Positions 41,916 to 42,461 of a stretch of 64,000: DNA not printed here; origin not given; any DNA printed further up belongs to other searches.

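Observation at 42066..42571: Uncharacterised ~80-aa Cys4 domain in two tandem copies, one fused to tartrate dehydrogenase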

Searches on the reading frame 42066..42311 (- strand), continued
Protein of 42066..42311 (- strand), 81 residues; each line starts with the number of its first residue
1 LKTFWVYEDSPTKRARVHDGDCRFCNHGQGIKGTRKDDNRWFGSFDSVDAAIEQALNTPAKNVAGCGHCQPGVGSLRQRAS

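Call 39: fold_search(model_id=the predicted structure, library=viral)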
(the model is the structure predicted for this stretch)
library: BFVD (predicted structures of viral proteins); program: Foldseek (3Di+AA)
matches with E <= 10: 378; with E <= 0.001: 0
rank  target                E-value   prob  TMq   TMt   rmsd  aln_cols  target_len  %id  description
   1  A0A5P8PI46            8.5e-02  0.82  0.44  0.42   4.7        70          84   21  Uncharacterized protein [Bacillus phage 049ML001]
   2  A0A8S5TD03            8.5e-02  0.41  0.31  0.20   6.5        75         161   17  Intron associated endonuclease [Podoviridae sp. ctwJH20]
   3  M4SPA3                1.7e-01  0.20  0.28  0.13   7.2        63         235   17  Homing endonuclease [Vibrio phage VBP47]
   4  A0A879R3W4            2.0e-01  0.30  0.35  0.17   7.3        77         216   19  Nuclease associated modular domain 3 protein [Synechococcus phage S-SRM01]
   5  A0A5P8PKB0            2.6e-01  0.28  0.32  0.16   6.7        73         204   18  Homing endonuclease [Klebsiella phage AmPh_EK29]
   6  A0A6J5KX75            3.1e-01  0.23  0.30  0.14   6.5        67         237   15  Nuclease associated modular domain 3 [uncultured Caudovirales phage]
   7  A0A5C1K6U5            3.8e-01  0.44  0.31  0.11   4.0        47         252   17  RNA polymerase [Pseudomonas phage Zuri]
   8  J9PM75                3.8e-01  0.21  0.34  0.36   7.3        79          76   10  Uncharacterized protein [Bacillus phage Bastille]
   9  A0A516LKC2            4.0e-01  0.20  0.28  0.29   7.8        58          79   16  (no name in the UniProt tables at hand)
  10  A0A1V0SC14            4.0e-01  0.18  0.29  0.22   6.7        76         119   10  GIY-YIG nuclease [Catovirus CTV1]
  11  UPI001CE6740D         4.6e-01  0.38  0.49  0.36   5.1       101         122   13  (no name look-up for this kind of identifier)
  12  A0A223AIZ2            4.6e-01  0.14  0.28  0.15   6.0        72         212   11  Homing endonucease [Acidovorax phage ACP17]
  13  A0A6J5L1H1            4.6e-01  0.14  0.27  0.12   6.7        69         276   16  Nuclease associated modular domain 3 [uncultured Caudovirales phage]
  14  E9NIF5                4.9e-01  0.69  0.40  0.20   3.6        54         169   15  Uncharacterized protein [Enterobacter phage EcP1]
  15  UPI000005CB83         4.9e-01  0.14  0.28  0.18   6.4        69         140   17  (no name look-up for this kind of identifier)
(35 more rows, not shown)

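Call 51: search_protein_families(library=pfam, alignment_id=A3, max_evalue=0.1)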
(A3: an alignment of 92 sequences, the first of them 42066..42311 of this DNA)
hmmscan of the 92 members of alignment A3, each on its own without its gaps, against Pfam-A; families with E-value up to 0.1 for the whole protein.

A. member 1, window:42066-42311:- (81 aa): 2 families
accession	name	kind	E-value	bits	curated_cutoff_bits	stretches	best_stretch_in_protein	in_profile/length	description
PF19746.4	DUF6233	-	0.003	18.1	27.6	0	53-71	35-54/59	Family of unknown function (DUF6233)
PF02998.19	Lentiviral_Tat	-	0.04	14.4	27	0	5-30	64-85/86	Lentiviral Tat protein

B. families by the number of members that match (of 92 scanned): 22 families
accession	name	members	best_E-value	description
PF19746.4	DUF6233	36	8.1e-06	Family of unknown function (DUF6233)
PF13773.12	DUF4170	3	0.0052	Domain of unknown function (DUF4170)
PF12647.12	RNHCP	2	0.00062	RNHCP domain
PF12511.13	DUF3716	2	0.01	Protein of unknown function (DUF3716)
PF17529.7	DUF5450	2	0.022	Family of unknown function (DUF5450)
PF19150.5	DUF5832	2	0.027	Family of unknown function (DUF5832)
PF02998.19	Lentiviral_Tat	2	0.04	Lentiviral Tat protein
PF11571.13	Med27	2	0.041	Mediator complex subunit 27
PF02892.21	zf-BED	1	0.004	BED zinc finger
PF16175.11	DUF4875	1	0.009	Domain of unknown function (DUF4875)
PF12528.13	T2SSppdC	1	0.022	Type II secretion prepilin peptidase dependent protein C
PF08200.17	Phage_1_1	1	0.025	Bacteriophage 1.1 Protein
PF14311.12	DUF4379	1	0.035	Probable Treble clef zinc finger domain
PF13695.12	Zn_ribbon_3CxxC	1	0.037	Zinc-binding domain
PF05036.18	SPOR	1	0.04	SPOR domain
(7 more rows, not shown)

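Call 56: find_encoding_contigs(protein=P0155, flank=4000, max_places=2)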
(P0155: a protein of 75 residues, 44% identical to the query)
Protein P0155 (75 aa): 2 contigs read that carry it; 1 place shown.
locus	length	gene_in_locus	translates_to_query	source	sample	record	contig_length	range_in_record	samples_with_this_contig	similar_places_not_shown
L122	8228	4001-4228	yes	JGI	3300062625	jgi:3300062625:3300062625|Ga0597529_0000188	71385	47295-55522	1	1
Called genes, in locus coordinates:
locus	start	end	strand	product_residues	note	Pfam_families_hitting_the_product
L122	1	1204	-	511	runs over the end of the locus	PF12161:HsdM_N, PF02384:N6_Mtase, PF01170:UPF0020, PF20473:MmeI_Mtase (faint), PF07669:Eco57I (weak)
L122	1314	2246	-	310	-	PF10137:CAP12-PCTIR_TIR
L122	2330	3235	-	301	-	PF09851:SHOCT (weak)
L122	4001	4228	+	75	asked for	-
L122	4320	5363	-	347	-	PF13384:HTH_23 (weak), PF13518:HTH_28 (weak), PF13551:HTH_29, PF13565:HTH_32, PF13358:DDE_3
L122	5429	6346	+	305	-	-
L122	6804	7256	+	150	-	PF10708:DUF2510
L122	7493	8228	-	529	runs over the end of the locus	-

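Call 57: find_encoding_contigs(protein=P0071, flank=4000, max_places=3)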
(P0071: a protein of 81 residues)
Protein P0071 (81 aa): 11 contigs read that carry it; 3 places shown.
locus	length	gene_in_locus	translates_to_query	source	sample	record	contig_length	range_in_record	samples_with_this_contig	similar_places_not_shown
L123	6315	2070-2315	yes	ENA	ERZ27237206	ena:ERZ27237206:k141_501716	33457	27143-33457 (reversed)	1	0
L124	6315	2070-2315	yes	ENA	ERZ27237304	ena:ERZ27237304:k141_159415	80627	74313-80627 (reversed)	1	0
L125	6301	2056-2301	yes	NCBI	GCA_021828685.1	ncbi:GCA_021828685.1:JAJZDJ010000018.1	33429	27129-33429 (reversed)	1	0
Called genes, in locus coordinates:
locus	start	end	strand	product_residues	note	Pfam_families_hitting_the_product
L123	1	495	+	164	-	?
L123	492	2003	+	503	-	PF00589:Phage_integrase (weak)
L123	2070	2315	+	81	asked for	-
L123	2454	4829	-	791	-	PF02463:SMC_N, PF13476:AAA_23, PF13304:AAA_21 (faint)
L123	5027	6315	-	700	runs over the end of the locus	PF03235:GmrSD_N, PF18755:RAMA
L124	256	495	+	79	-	-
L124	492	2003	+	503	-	PF00589:Phage_integrase (weak)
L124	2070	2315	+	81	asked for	-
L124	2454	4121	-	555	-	PF02463:SMC_N, PF13304:AAA_21 (faint), PF13476:AAA_23 (weak)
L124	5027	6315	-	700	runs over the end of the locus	PF03235:GmrSD_N, PF18755:RAMA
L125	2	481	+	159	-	?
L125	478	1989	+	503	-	PF00589:Phage_integrase (weak)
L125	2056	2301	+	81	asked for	-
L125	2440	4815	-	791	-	PF02463:SMC_N, PF13476:AAA_23, PF13304:AAA_21 (faint)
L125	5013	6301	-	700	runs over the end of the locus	PF03235:GmrSD_N, PF18755:RAMA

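Call 58: find_encoding_contigs(protein=P0185, flank=4000, max_places=4)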
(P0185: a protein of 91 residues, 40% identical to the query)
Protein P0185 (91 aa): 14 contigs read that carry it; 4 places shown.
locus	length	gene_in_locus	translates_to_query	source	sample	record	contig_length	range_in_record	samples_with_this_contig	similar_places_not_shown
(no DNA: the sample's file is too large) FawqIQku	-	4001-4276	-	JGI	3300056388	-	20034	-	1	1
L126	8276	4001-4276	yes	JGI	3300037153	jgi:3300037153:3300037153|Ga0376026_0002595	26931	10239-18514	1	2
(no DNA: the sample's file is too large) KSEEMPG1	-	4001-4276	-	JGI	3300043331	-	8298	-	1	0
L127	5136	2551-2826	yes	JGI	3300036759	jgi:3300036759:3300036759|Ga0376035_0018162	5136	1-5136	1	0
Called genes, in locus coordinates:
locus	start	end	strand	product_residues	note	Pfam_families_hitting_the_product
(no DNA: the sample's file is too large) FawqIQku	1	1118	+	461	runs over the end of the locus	PF01474:DAHP_synth_2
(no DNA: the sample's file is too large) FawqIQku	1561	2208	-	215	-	PF02798:GST_N, PF13417:GST_N_3, PF13409:GST_N_2, PF00043:GST_C, PF13410:GST_C_2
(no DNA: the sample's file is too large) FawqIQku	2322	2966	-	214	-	PF01872:RibD_C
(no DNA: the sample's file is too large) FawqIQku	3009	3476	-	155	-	PF10604:Polyketide_cyc2 (weak), PF08327:AHSA1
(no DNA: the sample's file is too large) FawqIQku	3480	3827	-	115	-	PF12840:HTH_20, PF01022:HTH_5, PF25212:HVO_A0114 (weak)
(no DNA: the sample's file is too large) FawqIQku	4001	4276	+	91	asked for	-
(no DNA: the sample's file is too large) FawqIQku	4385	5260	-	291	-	PF03734:YkuD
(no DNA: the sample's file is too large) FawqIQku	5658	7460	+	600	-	PF01019:G_glu_transpept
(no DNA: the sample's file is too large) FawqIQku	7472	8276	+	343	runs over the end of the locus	PF01266:DAO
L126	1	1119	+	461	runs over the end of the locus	PF01474:DAHP_synth_2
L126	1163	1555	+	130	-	-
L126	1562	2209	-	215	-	PF02798:GST_N, PF13417:GST_N_3, PF13409:GST_N_2, PF00043:GST_C, PF13410:GST_C_2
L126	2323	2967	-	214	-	PF01872:RibD_C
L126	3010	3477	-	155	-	PF10604:Polyketide_cyc2 (weak), PF08327:AHSA1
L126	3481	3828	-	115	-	PF12840:HTH_20, PF01022:HTH_5, PF25212:HVO_A0114 (weak)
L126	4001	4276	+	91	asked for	-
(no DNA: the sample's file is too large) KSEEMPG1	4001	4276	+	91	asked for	-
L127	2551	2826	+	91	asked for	-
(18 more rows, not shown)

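Call 64: search_dna_similar(query=window:42066-42311:-, collection=phages, mode=protein, max_evalue=0.001, max_rows=20)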
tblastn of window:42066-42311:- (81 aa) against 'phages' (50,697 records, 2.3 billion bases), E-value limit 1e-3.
No match.

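Call 65: search_dna_similar(query=window:42066-42311:-, collection=plasmids, mode=protein, max_evalue=0.001, max_rows=30)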
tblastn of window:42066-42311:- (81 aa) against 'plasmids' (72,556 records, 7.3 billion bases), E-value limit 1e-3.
Records with a match: 1; places in all: 1; records where one place covers at least 80% of the query: 1.
Best place of each record, by identity: <60% 1.
By first word of the organism name: Mesorhizobium 1.
By predicted mobility (MOB-suite, as given by PLSDB): non-mobilizable 1.
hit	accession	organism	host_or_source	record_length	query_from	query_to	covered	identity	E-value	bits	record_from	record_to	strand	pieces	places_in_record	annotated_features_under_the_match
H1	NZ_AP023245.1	Mesorhizobium sp. 113-3-3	Lotus japonicus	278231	4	71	84%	36.2%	2e-4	44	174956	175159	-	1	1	none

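Call 78: search_protein_families(library=ncbifam, alignment_id=A3, max_evalue=0.01)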
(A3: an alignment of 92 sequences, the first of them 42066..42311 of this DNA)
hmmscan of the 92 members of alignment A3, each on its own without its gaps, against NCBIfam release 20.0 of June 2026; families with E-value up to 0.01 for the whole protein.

A. member 1, window:42066-42311:- (81 aa): 0 families

B. families by the number of members that match (of 92 scanned): 3 families
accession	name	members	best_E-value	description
NF051846.1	ManIsomPseudo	1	0.0023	D-mannose isomerase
NF011960.0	PRK15431.1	1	0.0024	[Fe-S]-dependent transcriptional repressor FeoC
NF052237.1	biotin_BsaP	1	0.0042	biotin synthase auxiliary protein BsaP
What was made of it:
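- The BsaP model was hit by 1 of 92 members at E 0.004, which is chance level (calls 51, 78).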

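Call 82: search_protein_families(library=pfam, proteins=[P0020, P0024, P0017, P0040, P0049, P0045, P0032, P0076, P0082, P0103], max_evalue=0.01)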
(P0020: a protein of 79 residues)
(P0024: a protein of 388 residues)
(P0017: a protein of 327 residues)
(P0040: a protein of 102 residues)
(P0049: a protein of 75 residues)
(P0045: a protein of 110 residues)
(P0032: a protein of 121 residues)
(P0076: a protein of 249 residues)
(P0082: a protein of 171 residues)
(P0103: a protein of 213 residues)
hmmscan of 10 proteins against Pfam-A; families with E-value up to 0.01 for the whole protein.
P0020 (79 aa): 0 families

P0024 (388 aa): 0 families

P0017 (327 aa): 1 family
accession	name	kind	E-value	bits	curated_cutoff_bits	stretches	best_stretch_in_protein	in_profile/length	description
PF18731.6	HEPN_Swt1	-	1.5e-10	41.8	27.5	1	15-138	1-114/115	Swt1-like HEPN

P0040 (102 aa): 1 family
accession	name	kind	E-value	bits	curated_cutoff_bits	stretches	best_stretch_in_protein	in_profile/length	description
PF19746.4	DUF6233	-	0.001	19.6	27.6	1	75-101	30-54/59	Family of unknown function (DUF6233)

P0049 (75 aa): 0 families

P0045 (110 aa): 0 families

P0032 (121 aa): 0 families

P0076 (249 aa): 0 families

P0082 (171 aa): 1 family
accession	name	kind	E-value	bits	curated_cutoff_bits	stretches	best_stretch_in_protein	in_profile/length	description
PF18731.6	HEPN_Swt1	-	1.7e-26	93.2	27.5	1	2-66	51-115/115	Swt1-like HEPN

P0103 (213 aa): 1 family
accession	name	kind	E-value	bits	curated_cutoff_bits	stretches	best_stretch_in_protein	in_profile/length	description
PF18731.6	HEPN_Swt1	-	3.8e-30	104.9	27.5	1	1-97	18-115/115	Swt1-like HEPN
